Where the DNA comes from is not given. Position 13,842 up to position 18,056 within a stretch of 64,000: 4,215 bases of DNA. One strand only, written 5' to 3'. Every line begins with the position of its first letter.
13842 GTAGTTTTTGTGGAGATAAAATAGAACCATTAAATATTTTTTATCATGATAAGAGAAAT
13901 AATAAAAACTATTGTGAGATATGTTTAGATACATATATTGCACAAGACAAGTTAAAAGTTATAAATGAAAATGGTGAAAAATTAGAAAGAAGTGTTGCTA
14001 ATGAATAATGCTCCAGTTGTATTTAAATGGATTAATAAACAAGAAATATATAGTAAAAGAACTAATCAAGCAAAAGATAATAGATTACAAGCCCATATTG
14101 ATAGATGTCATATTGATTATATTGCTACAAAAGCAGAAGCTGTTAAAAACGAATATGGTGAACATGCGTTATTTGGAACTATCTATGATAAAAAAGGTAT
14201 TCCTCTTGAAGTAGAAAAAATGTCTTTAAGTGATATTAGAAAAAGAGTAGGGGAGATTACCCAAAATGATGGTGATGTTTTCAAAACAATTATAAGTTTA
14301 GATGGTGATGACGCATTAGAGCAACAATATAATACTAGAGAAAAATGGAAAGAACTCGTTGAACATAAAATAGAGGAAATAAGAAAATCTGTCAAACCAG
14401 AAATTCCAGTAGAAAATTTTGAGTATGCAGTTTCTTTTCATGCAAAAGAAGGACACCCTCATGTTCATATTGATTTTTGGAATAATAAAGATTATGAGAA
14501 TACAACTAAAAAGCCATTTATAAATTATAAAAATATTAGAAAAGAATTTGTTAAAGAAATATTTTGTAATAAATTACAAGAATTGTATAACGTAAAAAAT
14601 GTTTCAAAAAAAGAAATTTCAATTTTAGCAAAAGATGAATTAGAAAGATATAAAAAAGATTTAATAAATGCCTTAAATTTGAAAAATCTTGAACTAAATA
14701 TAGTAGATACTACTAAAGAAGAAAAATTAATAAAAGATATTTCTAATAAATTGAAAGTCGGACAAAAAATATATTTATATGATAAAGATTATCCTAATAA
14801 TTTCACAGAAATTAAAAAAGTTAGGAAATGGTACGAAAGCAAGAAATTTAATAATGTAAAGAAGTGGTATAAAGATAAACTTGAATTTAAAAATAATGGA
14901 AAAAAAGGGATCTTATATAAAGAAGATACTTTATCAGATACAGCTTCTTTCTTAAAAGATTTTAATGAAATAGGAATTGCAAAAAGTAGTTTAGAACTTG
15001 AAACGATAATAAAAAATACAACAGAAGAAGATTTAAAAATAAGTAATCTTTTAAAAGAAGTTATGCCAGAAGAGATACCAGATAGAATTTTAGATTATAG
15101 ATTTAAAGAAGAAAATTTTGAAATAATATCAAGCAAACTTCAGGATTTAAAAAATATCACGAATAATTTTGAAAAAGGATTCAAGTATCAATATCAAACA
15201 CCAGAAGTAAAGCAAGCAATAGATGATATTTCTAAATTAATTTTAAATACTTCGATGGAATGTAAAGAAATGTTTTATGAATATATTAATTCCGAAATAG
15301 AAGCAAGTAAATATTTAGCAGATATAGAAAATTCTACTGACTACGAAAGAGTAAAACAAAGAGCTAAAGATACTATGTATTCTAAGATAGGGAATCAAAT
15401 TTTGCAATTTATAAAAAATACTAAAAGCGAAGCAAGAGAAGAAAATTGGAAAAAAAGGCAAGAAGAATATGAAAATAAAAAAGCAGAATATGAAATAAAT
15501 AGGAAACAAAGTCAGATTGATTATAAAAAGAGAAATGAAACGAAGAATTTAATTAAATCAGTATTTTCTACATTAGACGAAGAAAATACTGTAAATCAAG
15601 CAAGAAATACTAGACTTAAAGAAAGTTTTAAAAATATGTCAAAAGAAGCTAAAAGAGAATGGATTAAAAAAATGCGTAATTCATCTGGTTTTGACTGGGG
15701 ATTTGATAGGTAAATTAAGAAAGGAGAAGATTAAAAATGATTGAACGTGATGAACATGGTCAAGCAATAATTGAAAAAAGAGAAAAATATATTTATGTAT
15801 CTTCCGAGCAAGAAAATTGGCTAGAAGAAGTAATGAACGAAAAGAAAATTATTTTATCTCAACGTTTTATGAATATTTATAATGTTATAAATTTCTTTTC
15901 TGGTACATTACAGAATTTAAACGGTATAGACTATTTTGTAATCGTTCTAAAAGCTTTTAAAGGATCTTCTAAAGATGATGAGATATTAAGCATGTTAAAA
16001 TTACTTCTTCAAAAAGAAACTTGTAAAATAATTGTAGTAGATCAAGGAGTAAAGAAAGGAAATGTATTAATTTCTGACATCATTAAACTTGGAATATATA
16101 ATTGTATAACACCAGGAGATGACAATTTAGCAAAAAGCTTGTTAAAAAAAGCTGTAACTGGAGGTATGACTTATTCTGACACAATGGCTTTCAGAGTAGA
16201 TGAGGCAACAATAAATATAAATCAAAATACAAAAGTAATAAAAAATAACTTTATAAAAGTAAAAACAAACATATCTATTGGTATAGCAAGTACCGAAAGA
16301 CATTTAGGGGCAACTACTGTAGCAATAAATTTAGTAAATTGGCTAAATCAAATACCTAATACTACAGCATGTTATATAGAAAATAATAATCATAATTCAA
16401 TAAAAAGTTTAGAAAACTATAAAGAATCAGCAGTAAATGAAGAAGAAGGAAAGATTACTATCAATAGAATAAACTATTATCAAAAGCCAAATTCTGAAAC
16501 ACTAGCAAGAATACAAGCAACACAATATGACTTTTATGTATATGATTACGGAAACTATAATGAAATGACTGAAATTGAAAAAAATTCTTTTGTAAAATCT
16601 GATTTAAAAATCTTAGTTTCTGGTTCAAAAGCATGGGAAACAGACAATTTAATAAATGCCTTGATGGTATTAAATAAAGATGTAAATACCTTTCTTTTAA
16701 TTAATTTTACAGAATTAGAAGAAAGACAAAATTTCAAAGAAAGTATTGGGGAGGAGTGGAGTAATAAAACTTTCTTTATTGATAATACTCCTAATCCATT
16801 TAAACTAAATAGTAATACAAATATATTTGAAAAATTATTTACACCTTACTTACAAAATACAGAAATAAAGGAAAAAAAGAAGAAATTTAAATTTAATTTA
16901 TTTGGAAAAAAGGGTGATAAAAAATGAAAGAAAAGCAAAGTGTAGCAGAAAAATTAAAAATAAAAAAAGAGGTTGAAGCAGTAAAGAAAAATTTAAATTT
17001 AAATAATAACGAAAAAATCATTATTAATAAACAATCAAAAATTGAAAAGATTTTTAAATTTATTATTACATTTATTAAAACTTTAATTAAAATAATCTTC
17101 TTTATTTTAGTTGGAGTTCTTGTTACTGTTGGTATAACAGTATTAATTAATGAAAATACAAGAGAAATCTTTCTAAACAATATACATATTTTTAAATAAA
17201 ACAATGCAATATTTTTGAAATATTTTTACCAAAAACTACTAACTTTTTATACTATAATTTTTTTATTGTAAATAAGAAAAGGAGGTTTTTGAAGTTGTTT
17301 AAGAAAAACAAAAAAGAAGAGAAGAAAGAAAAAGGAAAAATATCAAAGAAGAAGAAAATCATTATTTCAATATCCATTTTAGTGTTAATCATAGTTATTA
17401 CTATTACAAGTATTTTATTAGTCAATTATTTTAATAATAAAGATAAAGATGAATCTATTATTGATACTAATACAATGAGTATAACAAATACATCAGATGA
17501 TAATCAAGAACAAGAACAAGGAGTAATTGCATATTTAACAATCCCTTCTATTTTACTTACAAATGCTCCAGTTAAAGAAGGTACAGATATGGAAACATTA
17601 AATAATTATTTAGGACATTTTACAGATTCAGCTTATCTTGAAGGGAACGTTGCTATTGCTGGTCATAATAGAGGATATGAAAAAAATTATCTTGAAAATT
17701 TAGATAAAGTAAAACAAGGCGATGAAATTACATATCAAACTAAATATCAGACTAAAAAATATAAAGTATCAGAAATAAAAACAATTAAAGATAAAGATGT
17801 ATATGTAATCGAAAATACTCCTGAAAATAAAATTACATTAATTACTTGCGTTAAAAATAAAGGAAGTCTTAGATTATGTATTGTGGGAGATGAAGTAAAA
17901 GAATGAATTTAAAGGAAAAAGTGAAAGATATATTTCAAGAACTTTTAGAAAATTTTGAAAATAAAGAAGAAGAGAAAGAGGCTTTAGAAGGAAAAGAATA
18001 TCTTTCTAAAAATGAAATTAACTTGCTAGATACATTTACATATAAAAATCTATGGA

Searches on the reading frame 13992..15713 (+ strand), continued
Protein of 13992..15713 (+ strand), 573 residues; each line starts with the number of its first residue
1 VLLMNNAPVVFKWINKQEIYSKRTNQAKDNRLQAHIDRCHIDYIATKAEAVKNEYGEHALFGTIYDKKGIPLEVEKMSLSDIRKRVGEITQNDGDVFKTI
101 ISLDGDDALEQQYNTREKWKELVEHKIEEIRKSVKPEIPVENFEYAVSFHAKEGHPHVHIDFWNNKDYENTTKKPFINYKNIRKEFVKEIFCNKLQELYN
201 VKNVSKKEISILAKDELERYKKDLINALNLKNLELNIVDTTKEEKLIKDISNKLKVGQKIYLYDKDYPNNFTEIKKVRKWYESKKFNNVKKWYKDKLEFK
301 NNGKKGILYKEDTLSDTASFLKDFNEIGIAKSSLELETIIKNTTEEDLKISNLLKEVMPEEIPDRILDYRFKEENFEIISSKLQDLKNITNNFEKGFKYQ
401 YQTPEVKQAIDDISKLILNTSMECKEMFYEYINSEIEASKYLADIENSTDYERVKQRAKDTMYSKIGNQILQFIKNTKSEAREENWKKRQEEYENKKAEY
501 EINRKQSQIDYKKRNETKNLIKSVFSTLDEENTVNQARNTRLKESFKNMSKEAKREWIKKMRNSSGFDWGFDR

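Call 77: search_solved_structures(query=A3, max_evalue=1, show_alignments=1)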
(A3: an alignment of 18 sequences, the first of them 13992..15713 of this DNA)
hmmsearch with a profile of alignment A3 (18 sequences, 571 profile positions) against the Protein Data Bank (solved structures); distinct sequences matched with E-value up to 1: 2.
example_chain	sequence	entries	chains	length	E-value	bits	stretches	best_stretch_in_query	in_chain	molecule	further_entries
9i44_A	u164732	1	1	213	0.6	11.9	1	237-303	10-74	Nucleoprotein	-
3s3y_A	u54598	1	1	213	0.82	11.5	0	418-450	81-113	TANDEM CYANOVIRIN-N DIMER CVN2L0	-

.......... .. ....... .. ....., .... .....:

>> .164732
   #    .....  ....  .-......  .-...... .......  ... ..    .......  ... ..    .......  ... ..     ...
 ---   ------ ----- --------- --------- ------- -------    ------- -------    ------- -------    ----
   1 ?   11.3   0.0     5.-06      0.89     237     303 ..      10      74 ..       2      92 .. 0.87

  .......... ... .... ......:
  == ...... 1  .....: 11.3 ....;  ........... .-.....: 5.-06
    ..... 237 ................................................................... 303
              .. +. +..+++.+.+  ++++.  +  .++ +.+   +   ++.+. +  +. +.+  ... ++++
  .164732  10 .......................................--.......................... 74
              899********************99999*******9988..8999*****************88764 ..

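Call 85: predict_structure(alignment_id=A3)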
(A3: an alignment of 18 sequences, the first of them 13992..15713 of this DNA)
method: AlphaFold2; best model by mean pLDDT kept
length: 573 residues; sequences in the alignment: 18
mean_pLDDT: 74.3   pTM: 0.40
mean pLDDT of the five models: 74.3, 72.3, 67.9, 66.0, 63.2
residues with pLDDT >= 90: 65; 70-90: 344; 50-70: 94; < 50: 70
segments of 3 or more residues with pLDDT < 50: 1-28, 356-370, 490-492, 494-504, 565-573
pLDDT, mean of each block of 10 residues (from residue 1): 32 40 44 65 72 64 84 84 84 74 72 83 88 77 87 77 77 56 75 68 87 87 82 87 93 90 90 93 79 90 83 89 92 92 71 51 39 67 82 65 85 85 80 83 78 88 86 74 51 44 54 75 79 75 73 73 49 34
secondary structure, 60 per line:
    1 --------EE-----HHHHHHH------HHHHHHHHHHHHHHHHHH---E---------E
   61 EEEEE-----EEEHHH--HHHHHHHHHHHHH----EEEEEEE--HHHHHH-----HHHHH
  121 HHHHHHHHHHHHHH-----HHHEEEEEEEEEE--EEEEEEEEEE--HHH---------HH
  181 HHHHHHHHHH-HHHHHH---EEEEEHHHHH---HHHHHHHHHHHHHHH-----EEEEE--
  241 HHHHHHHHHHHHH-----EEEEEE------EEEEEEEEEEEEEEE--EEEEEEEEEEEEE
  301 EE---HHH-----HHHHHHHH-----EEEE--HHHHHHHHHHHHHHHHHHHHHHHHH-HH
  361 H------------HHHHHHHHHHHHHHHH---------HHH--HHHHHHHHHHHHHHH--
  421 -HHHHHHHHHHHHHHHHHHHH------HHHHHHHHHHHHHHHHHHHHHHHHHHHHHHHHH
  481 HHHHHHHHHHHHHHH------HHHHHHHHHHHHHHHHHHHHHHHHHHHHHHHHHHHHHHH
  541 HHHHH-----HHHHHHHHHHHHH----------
elements in order: H16-22 H29-46 E60-65 E71-73 H79-91 E96-102 H105-110 H116-134 E143-152 E155-164 H179-190 H192-197 E201-205 H206-210 H214-228 E234-238 H241-253 E259-264 E271-285 E288-302 H314-321 E327-330 H333-357 H374-389 H404-418 H422-441 H448-495 H502-545 H551-563

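Call 88: fold_search(model_id=the predicted structure, library=pdb)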
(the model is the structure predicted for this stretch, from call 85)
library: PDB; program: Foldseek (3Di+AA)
matches with E <= 10: 655; with E <= 0.001: 0
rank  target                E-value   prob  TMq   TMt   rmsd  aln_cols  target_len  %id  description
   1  8ow1_PP               3.4e-01  0.07  0.06  0.12  21.7       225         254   11  Cryo-EM structure of the yeast Inner kinetochore bound to a CENP-A nucleosome. (released 2023-08-09)
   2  4pht_B                4.5e-01  0.05  0.06  0.07  21.7       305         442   10  ATPase GspE in complex with the cytoplasmic domain of GspL from the Vibrio vulnificus type II Secretion system (released 2014-11-26)
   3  4pht_C                4.7e-01  0.05  0.06  0.07  20.6       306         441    9  ATPase GspE in complex with the cytoplasmic domain of GspL from the Vibrio vulnificus type II Secretion system (released 2014-11-26)
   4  7q3d_B                5.2e-01  0.04  0.07  0.09  26.5       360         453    7  Structure of the human CPLANE complex (released 2022-04-06)
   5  3jcu_P                9.0e-01  0.07  0.07  0.16  15.8       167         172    7  Cryo-EM structure of spinach PSII-LHCII supercomplex at 3.2 Angstrom resolution (released 2016-05-25)
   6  2fpn                  9.0e-01  0.02  0.06  0.11  20.9       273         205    9  The crystal structure of the ywmB protein from Bacillus subtilis (released 2006-03-14)
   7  4bca_A                9.9e-01  0.35  0.13  0.13   7.3       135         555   11  MAMMALIAN ALKYLDIHYDROXYACETONEPHOSPHATE SYNTHASE: Tyr578Phe mutant (released 2012-11-07)
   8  7st9_G                9.9e-01  0.03  0.07  0.11  20.5       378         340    9  Open state of Rad24-RFC:9-1-1 bound to a 5' ss/dsDNA junction (released 2022-03-23)
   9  4pht_A                9.9e-01  0.03  0.06  0.07  20.4       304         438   10  ATPase GspE in complex with the cytoplasmic domain of GspL from the Vibrio vulnificus type II Secretion system (released 2014-11-26)
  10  8fs6_H                1.0e+00  0.09  0.05  0.09  11.5       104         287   12  Structure of S. cerevisiae Rad24-RFC loading the 9-1-1 clamp onto a 10-nt gapped DNA in step 4 (partially closed 9-1-1 (released 2023-06-14)
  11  7stb_G                1.1e+00  0.04  0.07  0.10  19.1       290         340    9  Closed state of Rad24-RFC:9-1-1 bound to a 5' ss/dsDNA junction (released 2022-03-23)
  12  6ph4_B                1.1e+00  0.04  0.07  0.08  38.0       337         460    9  Full length LOV-PAS-HK construct from the LOV-HK sensory protein from Brucella abortus (light-adapted, construct 15-48 (released 2020-12-30)
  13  6qcx_B                1.1e+00  0.03  0.07  0.06  22.2       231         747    8  Crystal structure of influenza B polymerase initiation state with capped 15-mer RNA primer (released 2019-06-05)
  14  9gm7_C                1.1e+00  0.14  0.14  0.17  16.8       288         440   11  MukBEF in a nucleotide-bound state with open neck gate (monomer) (released 2025-03-26)
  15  9a72_A                1.1e+00  0.06  0.08  0.15  32.2       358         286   11  Integrative model of YFMS-CHEW by crosslinking MS and deep learning (released 2024-09-18)
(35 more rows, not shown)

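Call 91: get_annotated_region(hit=H18, flank=9000)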
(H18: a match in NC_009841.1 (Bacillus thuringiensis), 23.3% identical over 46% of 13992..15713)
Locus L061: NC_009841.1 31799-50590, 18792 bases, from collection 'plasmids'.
description: Bacillus thuringiensis plasmid pBMB67, complete sequence
organism: Bacillus thuringiensis (NCBI taxid 1428)
taxonomy: Bacteria; Bacillota; Bacilli; Bacillales; Bacillaceae; Bacillus; Bacillus thuringiensis
host: -; source: -; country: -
typing (MOB-suite, as given by PLSDB): conjugative; replicon rep_cluster_169,rep_cluster_1721; relaxase MOBP; mating-pair formation MPF_T
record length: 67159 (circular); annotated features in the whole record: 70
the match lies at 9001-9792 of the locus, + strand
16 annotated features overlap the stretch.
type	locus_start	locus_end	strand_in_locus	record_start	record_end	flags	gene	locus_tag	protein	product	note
CDS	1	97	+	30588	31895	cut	ltrA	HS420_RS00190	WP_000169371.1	group II intron reverse transcriptase/maturase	GO:0000373 - Group II intron splicing [Evidence IEA]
CDS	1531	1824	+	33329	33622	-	-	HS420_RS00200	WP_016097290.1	AbrB/MazE/SpoVT family DNA-binding domain-containing protein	-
CDS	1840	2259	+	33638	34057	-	-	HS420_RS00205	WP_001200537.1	type II toxin-antitoxin system VapC family toxin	-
CDS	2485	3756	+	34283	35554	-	-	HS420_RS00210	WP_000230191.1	ParM/StbA family protein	GO:0030541 - plasmid partitioning [Evidence IEA]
CDS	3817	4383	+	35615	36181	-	-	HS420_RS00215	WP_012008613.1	hypothetical protein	-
CDS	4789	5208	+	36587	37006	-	-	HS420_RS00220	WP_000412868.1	hypothetical protein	-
CDS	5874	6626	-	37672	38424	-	istB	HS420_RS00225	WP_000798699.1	IS21-like element IS232 family helper ATPase IstB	-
CDS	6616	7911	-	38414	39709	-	istA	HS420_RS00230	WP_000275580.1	IS21-like element IS232 family transposase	GO:0006313 - DNA transposition [Evidence IEA]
CDS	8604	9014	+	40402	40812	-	-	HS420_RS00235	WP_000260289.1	hypothetical protein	-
CDS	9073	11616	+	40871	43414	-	mobP3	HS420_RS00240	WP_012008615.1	MobP3 family relaxase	-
CDS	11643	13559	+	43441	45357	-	-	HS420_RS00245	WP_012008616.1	VirD4-like conjugal transfer protein, CD1115 family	-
CDS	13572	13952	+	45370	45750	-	-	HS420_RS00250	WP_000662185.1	hypothetical protein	-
CDS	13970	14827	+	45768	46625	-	-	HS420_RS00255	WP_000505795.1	conjugal transfer protein TrbL family protein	-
CDS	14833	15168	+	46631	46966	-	-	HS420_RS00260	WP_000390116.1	PrgI family mobile element protein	-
CDS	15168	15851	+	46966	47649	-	-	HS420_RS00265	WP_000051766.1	hypothetical protein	-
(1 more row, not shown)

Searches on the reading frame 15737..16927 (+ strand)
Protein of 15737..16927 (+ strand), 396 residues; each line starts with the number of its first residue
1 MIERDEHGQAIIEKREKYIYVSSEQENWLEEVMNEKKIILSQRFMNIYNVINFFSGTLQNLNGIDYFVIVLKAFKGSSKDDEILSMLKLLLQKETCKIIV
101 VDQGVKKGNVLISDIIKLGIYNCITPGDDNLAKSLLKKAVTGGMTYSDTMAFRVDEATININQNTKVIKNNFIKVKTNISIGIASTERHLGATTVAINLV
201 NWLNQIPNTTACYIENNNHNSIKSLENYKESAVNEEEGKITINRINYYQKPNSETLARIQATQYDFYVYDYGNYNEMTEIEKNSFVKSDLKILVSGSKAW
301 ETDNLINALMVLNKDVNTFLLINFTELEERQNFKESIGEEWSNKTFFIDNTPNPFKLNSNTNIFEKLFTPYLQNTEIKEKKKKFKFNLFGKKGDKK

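Call 6: search_protein_families(library=pfam, proteins=[window:15737-16927:+], max_evalue=0.01)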
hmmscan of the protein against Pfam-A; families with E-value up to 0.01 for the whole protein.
window:15737-16927:+ (396 aa): 0 families

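Call 8: search_protein_families(library=ncbifam, proteins=[window:15737-16927:+], max_evalue=0.01)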
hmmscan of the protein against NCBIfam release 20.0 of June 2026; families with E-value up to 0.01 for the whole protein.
window:15737-16927:+ (396 aa): 0 families

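Call 58: search_protein_families(library=pfam, proteins=[window:15737-16927:+], max_evalue=0.05)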
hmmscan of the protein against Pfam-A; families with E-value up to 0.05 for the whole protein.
window:15737-16927:+ (396 aa): 1 family
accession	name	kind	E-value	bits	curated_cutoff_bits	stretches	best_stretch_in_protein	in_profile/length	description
PF09116.15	gp45-slide_C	-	0.021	15.3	25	0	147-186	21-60/105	gp45 sliding clamp, C terminal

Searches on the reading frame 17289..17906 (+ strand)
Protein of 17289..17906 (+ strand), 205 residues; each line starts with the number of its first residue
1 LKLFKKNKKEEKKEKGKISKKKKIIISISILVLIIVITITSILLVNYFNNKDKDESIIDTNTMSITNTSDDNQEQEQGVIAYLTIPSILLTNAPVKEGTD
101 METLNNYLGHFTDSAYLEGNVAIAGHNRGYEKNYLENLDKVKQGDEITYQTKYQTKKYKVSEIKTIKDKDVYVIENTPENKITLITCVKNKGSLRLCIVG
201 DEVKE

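Call 6: search_protein_families(library=pfam, proteins=[window:17289-17906:+], max_evalue=0.01)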
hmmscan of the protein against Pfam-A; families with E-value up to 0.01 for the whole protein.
window:17289-17906:+ (205 aa): 1 family
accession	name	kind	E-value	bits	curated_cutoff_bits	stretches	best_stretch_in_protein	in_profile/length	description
PF04203.18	Sortase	-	8.2e-24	84.2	26.6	1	83-202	1-124/125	Sortase domain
